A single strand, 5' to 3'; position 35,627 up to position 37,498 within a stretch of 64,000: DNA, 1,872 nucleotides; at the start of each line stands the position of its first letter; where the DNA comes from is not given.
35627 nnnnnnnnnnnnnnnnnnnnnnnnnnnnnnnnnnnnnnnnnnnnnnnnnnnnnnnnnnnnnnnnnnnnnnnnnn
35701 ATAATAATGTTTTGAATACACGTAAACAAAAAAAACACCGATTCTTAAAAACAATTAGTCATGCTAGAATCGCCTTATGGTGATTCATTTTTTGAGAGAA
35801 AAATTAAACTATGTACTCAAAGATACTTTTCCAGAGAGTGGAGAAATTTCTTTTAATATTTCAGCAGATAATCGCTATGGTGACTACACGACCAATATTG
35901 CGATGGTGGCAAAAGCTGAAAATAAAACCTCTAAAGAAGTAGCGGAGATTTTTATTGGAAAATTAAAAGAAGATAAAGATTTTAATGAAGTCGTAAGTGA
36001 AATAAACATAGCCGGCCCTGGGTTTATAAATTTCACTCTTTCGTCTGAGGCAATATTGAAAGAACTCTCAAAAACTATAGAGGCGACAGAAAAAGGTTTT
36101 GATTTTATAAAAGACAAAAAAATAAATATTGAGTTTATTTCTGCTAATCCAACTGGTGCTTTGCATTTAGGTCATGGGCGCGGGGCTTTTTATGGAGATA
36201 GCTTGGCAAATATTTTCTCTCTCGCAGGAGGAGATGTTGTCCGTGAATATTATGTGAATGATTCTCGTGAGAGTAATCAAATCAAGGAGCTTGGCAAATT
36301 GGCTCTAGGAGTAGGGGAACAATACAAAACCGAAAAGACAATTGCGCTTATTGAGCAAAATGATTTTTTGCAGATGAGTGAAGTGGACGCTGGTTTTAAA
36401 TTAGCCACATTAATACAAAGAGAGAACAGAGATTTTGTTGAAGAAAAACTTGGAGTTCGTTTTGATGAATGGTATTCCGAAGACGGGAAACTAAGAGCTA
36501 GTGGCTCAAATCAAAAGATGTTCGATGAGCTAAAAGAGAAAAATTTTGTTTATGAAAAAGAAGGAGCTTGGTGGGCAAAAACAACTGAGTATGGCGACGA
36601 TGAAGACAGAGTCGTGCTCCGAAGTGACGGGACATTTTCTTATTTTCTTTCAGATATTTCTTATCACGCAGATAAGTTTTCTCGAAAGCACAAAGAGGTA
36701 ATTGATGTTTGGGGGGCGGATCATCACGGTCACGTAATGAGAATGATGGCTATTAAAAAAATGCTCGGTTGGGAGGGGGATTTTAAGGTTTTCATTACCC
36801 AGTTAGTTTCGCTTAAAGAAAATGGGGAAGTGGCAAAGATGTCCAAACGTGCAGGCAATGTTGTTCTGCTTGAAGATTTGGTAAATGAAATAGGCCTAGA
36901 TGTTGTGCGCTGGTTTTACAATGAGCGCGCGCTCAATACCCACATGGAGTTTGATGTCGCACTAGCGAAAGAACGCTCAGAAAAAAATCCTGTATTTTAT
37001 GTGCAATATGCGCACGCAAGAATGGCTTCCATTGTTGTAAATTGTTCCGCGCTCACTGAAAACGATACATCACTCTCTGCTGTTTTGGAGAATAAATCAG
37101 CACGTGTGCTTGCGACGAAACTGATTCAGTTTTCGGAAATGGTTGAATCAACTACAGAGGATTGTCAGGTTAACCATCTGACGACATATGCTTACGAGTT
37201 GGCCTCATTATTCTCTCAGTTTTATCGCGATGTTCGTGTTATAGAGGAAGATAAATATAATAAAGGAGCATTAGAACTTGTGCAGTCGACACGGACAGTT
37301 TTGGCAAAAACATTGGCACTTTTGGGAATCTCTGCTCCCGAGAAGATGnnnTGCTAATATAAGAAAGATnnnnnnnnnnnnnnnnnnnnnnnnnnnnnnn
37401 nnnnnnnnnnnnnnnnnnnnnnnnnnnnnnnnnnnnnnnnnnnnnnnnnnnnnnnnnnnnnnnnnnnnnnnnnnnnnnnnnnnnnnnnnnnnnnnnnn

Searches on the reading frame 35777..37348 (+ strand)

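Call 84: search_protein_families(library=pfam, proteins=[window:35777-37348:+], max_evalue=0.00001)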
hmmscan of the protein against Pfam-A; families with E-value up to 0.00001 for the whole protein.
window:35777-37348:+ (524 aa): 3 families
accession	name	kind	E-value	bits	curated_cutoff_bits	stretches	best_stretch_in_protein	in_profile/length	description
PF05746.21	DALR_1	-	3.5e-27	95.2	22.3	1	409-524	1-117/117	DALR anticodon binding domain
PF00750.26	tRNA-synt_1d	-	1e-20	74.4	23.3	1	235-371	160-297/349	tRNA synthetases class I (R), catalytic domain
PF03485.21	Arg_tRNA_synt_N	-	1.1e-12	48.8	21.5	1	6-88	3-85/85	Arginyl tRNA synthetase N terminal domain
